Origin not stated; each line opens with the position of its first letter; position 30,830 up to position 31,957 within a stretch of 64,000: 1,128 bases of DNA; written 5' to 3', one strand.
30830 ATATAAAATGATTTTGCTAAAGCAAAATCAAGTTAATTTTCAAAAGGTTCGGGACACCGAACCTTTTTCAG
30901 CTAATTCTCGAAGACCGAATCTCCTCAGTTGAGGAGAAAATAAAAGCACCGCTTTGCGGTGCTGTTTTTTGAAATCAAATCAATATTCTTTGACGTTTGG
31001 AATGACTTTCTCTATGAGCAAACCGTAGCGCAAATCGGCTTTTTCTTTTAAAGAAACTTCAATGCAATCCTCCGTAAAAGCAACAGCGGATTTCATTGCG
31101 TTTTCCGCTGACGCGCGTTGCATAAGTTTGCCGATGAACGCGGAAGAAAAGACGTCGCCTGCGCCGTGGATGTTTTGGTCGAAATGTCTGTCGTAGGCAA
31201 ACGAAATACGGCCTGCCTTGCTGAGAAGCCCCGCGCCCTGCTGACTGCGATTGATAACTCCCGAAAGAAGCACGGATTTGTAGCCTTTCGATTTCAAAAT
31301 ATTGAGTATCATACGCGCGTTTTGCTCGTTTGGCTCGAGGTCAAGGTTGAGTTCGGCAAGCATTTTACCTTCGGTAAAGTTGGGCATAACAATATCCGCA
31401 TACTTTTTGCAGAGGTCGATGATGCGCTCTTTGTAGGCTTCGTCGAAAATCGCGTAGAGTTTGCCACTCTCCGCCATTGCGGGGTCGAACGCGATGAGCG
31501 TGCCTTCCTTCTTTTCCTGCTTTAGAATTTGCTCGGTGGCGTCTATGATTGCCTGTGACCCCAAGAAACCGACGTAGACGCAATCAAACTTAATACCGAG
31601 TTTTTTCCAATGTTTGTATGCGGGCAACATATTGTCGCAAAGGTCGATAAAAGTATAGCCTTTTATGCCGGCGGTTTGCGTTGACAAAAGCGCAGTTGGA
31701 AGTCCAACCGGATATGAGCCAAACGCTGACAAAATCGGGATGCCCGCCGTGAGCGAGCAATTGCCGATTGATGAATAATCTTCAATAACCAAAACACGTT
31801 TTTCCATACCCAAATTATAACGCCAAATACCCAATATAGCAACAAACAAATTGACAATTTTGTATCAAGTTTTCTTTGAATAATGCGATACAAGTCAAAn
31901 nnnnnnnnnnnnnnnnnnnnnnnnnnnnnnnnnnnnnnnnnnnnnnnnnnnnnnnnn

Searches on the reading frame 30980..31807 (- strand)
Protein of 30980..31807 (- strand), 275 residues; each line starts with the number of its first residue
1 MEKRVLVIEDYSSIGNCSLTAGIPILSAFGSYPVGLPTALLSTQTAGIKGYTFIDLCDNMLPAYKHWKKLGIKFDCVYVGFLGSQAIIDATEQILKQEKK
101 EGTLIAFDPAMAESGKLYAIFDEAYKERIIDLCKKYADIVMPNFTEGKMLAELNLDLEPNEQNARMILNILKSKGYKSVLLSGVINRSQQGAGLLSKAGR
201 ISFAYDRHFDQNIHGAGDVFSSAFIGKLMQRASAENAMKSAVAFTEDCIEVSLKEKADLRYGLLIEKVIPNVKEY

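Call 39: find_homologous_proteins(query=window:30980-31807:-, max_evalue=1e-60)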
Query window:30980-31807:- (275 aa): 80 proteins with E <= 1e-60 among 1284 candidates.
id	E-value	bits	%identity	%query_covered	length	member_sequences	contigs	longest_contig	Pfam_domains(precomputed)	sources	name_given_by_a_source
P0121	2.4e-170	583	95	100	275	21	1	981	PF08543.18,PF00294.30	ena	-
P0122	1.2e-155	535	85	100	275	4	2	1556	PF08543.18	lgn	-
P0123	2.2e-150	517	83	100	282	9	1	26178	PF08543.18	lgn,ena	-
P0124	3.0e-112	392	64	100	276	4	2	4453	PF08543.18,PF00294.30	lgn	-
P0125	6.0e-108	378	60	100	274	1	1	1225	PF08543.18,PF00294.30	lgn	-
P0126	3.8e-106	372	63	97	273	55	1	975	PF08543.18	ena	-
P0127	5.7e-106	372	62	99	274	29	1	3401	PF08543.18,PF00294.30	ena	-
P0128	6.2e-106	372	62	99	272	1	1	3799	PF08543.18,PF00294.30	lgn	-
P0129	1.4e-105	371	63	97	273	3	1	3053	PF08543.18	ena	-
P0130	5.0e-105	369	63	97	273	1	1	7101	PF08543.18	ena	-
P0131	2.7e-104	366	63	98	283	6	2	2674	PF08543.18,PF00294.30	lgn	-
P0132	4.4e-104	366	63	98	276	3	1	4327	PF08543.18,PF00294.30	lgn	-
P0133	6.4e-104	365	63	98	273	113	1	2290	PF08543.18,PF00294.30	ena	-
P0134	7.2e-104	365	62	98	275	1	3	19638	PF08543.18,PF00294.30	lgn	-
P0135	1.1e-103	364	61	98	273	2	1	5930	PF08543.18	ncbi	-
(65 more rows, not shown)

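Call 41: list_cluster_members(proteins=[P0121, P0122, P0123])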
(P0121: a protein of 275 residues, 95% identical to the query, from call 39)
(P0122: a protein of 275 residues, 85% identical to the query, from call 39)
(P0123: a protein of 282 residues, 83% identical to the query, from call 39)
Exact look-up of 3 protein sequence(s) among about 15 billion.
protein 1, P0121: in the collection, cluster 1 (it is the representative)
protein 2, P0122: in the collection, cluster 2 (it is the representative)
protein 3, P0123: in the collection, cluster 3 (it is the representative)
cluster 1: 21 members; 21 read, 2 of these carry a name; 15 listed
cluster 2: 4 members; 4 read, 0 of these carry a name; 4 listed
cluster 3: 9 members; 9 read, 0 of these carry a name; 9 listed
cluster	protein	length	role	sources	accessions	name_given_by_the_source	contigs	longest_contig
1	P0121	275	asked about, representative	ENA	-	-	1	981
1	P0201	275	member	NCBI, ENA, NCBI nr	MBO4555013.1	MAG: bifunctional hydroxymethylpyrimidine kinase/phosphomethylpyrimidine kinase ... | bifunctional hydroxymethylpyrimidine kinase/phosphomethylpyrimidine kinase [Clostridia ...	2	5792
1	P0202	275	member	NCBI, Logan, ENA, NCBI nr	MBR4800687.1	MAG: bifunctional hydroxymethylpyrimidine kinase/phosphomethylpyrimidine kinase ... | bifunctional hydroxymethylpyrimidine kinase/phosphomethylpyrimidine kinase [Clostridia ...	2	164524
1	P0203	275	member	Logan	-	-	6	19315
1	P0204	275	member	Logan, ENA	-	-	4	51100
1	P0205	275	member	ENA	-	-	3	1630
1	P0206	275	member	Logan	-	-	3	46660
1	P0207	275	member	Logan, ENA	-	-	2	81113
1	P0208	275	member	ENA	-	-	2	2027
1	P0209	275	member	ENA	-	-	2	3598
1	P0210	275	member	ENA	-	-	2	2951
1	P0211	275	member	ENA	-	-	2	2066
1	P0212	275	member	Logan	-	-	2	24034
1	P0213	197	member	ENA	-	-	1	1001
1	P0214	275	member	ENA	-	-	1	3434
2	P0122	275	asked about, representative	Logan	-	-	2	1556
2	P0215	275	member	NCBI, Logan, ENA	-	-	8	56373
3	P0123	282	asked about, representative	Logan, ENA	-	-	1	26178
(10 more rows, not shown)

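Call 42: find_encoding_contigs(protein=P0202, flank=5000, max_places=6)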
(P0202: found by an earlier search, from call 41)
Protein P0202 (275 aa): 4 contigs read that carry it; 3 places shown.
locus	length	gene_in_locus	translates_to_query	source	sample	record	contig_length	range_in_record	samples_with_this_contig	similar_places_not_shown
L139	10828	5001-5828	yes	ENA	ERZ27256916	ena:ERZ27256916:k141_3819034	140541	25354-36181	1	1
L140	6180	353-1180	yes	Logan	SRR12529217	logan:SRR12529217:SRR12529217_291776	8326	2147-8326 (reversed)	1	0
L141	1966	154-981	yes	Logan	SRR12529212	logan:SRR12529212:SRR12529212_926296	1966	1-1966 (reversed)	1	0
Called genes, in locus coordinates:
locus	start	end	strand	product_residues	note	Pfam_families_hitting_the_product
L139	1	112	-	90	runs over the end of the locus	PF01649:Ribosomal_S20p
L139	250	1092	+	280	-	PF03418:Peptidase_A25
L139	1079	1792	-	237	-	-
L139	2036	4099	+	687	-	PF00009:GTP_EFTU, PF22042:EF-G_D2, PF03144:GTP_EFTU_D2, PF14492:EFG_III, PF03764:EFG_IV, PF00679:EFG_C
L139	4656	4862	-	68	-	-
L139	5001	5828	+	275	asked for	PF08543:Phos_pyr_kin, PF00294:PfkB (weak)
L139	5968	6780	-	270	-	PF12679:ABC2_membrane_2 (weak), PF12730:ABC2_membrane_4, PF10920:DUF2705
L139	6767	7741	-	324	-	PF00005:ABC_tran, PF13304:AAA_21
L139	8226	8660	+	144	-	PF04397:LytTR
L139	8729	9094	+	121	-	PF11457:DUF3021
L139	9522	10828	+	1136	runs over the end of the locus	PF02463:SMC_N, PF06470:SMC_hinge, PF13304:AAA_21 (weak)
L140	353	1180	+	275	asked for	PF08543:Phos_pyr_kin, PF00294:PfkB (weak)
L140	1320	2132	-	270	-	PF12679:ABC2_membrane_2 (weak), PF12730:ABC2_membrane_4, PF10920:DUF2705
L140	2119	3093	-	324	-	PF00005:ABC_tran, PF13304:AAA_21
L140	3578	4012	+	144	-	PF04397:LytTR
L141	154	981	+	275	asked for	PF08543:Phos_pyr_kin, PF00294:PfkB (weak)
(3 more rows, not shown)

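Call 43: find_encoding_contigs(protein=P0207, flank=5000, max_places=6)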
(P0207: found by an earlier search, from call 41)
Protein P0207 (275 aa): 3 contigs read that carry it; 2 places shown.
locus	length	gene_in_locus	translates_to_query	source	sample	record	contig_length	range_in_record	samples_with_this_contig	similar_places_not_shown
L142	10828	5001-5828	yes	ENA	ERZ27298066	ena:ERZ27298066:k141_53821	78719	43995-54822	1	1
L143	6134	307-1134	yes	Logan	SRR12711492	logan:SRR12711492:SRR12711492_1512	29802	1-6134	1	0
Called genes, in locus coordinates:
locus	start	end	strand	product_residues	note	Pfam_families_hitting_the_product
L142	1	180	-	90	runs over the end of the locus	PF01649:Ribosomal_S20p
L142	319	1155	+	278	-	PF03418:Peptidase_A25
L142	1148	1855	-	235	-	-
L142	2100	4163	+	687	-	PF00009:GTP_EFTU, PF22042:EF-G_D2, PF03144:GTP_EFTU_D2, PF14492:EFG_III, PF03764:EFG_IV, PF00679:EFG_C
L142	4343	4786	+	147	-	-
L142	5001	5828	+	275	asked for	PF08543:Phos_pyr_kin, PF00294:PfkB (weak)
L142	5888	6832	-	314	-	PF12730:ABC2_membrane_4 (faint), PF12679:ABC2_membrane_2 (weak), PF12698:ABC2_membrane_3 (weak), PF10920:DUF2705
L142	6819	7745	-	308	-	PF00005:ABC_tran, PF13304:AAA_21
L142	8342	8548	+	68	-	PF04014:MazE_antitoxin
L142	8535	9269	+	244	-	PF00005:ABC_tran, PF13304:AAA_21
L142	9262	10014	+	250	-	PF01061:ABC2_membrane, PF12698:ABC2_membrane_3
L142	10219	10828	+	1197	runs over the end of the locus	PF02463:SMC_N, PF13175:AAA_15, PF13476:AAA_23, PF06470:SMC_hinge, PF13304:AAA_21 (weak)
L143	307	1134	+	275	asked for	PF08543:Phos_pyr_kin, PF00294:PfkB (weak)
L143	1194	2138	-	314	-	PF12730:ABC2_membrane_4 (faint), PF12679:ABC2_membrane_2 (weak), PF12698:ABC2_membrane_3 (weak), PF10920:DUF2705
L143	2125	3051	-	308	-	PF00005:ABC_tran, PF13304:AAA_21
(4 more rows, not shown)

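Call 47: find_encoding_contigs(protein=P0215, flank=5000, max_places=8)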
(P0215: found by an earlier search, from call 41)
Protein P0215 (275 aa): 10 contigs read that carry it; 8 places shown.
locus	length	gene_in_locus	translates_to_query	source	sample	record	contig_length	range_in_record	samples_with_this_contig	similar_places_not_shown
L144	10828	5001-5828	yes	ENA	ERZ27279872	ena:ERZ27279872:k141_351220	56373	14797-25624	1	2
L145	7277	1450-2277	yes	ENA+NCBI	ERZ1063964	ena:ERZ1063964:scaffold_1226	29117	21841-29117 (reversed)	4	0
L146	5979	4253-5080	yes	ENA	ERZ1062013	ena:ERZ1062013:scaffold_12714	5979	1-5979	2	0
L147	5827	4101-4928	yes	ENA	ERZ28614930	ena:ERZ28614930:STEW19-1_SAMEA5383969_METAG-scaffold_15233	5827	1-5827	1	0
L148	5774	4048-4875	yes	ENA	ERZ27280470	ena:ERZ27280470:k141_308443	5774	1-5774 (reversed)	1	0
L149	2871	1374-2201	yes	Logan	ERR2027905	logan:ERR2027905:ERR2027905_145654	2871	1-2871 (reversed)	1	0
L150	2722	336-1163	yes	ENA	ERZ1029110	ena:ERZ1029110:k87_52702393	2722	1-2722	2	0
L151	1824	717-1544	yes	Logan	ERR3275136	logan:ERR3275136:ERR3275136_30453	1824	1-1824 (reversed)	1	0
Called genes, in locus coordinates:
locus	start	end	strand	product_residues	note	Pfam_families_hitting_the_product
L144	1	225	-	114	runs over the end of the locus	PF01649:Ribosomal_S20p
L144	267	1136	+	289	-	PF03418:Peptidase_A25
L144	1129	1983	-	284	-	-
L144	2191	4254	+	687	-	PF00009:GTP_EFTU, PF22042:EF-G_D2, PF03144:GTP_EFTU_D2, PF14492:EFG_III, PF03764:EFG_IV, PF00679:EFG_C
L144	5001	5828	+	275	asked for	PF08543:Phos_pyr_kin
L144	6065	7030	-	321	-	PF12679:ABC2_membrane_2 (weak), PF12698:ABC2_membrane_3, PF10920:DUF2705, PF12730:ABC2_membrane_4 (weak)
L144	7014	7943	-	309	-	PF00005:ABC_tran, PF13304:AAA_21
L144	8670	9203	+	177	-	PF12674:Zn_ribbon_2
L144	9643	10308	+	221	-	PF07505:DUF5131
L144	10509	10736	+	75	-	-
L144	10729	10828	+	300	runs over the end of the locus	PF04055:Radical_SAM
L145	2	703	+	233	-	?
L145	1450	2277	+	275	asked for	PF08543:Phos_pyr_kin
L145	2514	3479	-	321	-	PF12679:ABC2_membrane_2 (weak), PF12698:ABC2_membrane_3, PF10920:DUF2705, PF12730:ABC2_membrane_4 (weak)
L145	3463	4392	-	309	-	PF00005:ABC_tran, PF13304:AAA_21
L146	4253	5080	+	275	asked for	PF08543:Phos_pyr_kin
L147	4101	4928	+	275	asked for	PF08543:Phos_pyr_kin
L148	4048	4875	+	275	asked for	PF08543:Phos_pyr_kin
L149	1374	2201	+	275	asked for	PF08543:Phos_pyr_kin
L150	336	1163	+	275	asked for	PF08543:Phos_pyr_kin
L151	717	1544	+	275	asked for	PF08543:Phos_pyr_kin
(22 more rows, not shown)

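Call 48: find_encoding_contigs(protein=P0204, flank=5000, max_places=8)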
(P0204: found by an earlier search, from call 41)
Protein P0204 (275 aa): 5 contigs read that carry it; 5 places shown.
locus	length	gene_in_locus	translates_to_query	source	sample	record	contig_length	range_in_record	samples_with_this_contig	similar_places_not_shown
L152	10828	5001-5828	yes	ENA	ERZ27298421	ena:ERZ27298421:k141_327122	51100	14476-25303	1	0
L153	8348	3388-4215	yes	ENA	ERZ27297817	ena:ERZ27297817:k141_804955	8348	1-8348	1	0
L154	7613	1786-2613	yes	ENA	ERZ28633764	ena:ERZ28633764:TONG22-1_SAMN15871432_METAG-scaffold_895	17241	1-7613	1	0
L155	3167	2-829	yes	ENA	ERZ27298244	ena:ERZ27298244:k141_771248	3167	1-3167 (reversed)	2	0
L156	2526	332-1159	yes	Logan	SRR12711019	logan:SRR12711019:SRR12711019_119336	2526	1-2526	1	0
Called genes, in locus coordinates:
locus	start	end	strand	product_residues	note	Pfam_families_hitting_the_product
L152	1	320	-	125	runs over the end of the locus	PF01649:Ribosomal_S20p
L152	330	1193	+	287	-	PF03418:Peptidase_A25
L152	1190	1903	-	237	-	-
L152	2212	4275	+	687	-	PF00009:GTP_EFTU, PF22042:EF-G_D2, PF03144:GTP_EFTU_D2 (weak), PF14492:EFG_III, PF03764:EFG_IV, PF00679:EFG_C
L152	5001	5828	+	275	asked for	PF08543:Phos_pyr_kin, PF00294:PfkB (weak)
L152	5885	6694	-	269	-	PF12730:ABC2_membrane_4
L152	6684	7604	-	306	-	PF00005:ABC_tran, PF13304:AAA_21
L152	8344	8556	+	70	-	PF04014:MazE_antitoxin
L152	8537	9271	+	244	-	PF00005:ABC_tran, PF13304:AAA_21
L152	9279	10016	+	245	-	PF01061:ABC2_membrane, PF12698:ABC2_membrane_3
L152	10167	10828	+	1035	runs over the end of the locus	PF00133:tRNA-synt_1, PF09334:tRNA-synt_1g, PF08264:Anticodon_1, PF19302:DUF5915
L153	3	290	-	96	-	?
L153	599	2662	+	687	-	PF00009:GTP_EFTU, PF22042:EF-G_D2, PF03144:GTP_EFTU_D2 (weak), PF14492:EFG_III, PF03764:EFG_IV, PF00679:EFG_C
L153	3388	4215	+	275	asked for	PF08543:Phos_pyr_kin, PF00294:PfkB (weak)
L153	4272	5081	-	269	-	PF12730:ABC2_membrane_4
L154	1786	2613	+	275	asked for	PF08543:Phos_pyr_kin, PF00294:PfkB (weak)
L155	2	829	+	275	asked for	PF08543:Phos_pyr_kin, PF00294:PfkB (weak)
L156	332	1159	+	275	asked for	PF08543:Phos_pyr_kin, PF00294:PfkB (weak)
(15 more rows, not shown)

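Call 53: search_protein_families(library=pfam, proteins=[L142:4343-4786:+], max_evalue=0.01)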
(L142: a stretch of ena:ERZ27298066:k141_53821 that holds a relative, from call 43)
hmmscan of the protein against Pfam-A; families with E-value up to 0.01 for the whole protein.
L142:4343-4786:+ (147 aa): 0 families
